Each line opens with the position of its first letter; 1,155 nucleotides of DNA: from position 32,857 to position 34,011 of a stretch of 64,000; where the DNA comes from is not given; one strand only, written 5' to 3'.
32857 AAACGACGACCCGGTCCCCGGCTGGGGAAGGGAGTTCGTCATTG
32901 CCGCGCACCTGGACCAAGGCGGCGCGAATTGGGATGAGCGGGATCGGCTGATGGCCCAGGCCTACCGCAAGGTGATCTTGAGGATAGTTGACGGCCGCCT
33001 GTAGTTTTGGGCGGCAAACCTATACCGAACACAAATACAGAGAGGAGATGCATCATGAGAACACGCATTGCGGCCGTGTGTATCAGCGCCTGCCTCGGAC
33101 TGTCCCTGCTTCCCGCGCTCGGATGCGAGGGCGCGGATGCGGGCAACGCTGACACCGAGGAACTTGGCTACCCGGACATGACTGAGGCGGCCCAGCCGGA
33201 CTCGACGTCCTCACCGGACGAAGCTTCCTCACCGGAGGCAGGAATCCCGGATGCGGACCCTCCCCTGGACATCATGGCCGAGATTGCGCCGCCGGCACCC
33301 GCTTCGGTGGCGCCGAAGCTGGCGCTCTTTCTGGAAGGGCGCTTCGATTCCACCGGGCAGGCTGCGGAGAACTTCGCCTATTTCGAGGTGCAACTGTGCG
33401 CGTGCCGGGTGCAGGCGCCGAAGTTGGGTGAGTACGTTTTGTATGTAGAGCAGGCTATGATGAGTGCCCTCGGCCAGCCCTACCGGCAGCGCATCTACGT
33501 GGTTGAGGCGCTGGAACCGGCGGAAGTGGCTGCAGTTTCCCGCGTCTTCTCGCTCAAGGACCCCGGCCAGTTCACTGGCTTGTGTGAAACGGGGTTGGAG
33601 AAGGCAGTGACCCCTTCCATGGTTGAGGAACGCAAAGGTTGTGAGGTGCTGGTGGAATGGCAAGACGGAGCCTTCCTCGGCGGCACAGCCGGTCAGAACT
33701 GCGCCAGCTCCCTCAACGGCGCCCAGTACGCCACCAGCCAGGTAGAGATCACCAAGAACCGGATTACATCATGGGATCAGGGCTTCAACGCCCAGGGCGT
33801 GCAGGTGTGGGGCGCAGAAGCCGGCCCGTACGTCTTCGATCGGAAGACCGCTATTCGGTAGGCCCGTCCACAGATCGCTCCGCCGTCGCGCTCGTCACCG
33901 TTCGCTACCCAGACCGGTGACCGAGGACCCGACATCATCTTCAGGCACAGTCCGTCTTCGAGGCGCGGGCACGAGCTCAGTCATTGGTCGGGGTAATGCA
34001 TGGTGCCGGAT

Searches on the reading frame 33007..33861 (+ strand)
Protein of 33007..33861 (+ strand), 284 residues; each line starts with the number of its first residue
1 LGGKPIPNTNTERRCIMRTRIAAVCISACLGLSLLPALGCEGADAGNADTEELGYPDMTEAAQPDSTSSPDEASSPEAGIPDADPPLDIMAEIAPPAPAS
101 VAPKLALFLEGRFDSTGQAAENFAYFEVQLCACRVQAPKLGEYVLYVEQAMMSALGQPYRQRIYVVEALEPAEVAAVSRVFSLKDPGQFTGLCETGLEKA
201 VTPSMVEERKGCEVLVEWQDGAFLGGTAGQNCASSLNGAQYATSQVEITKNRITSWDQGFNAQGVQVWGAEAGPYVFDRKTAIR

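Call 24: search_protein_families(library=pfam, proteins=[window:33007-33861:+], max_evalue=0.00001)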
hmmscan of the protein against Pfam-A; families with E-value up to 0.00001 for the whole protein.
window:33007-33861:+ (284 aa): 1 family
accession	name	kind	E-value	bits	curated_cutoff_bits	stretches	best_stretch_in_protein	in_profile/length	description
PF06206.17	CpeT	-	5.8e-42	144.1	21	1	105-279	2-181/181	CpeT/CpcT family (DUF1001)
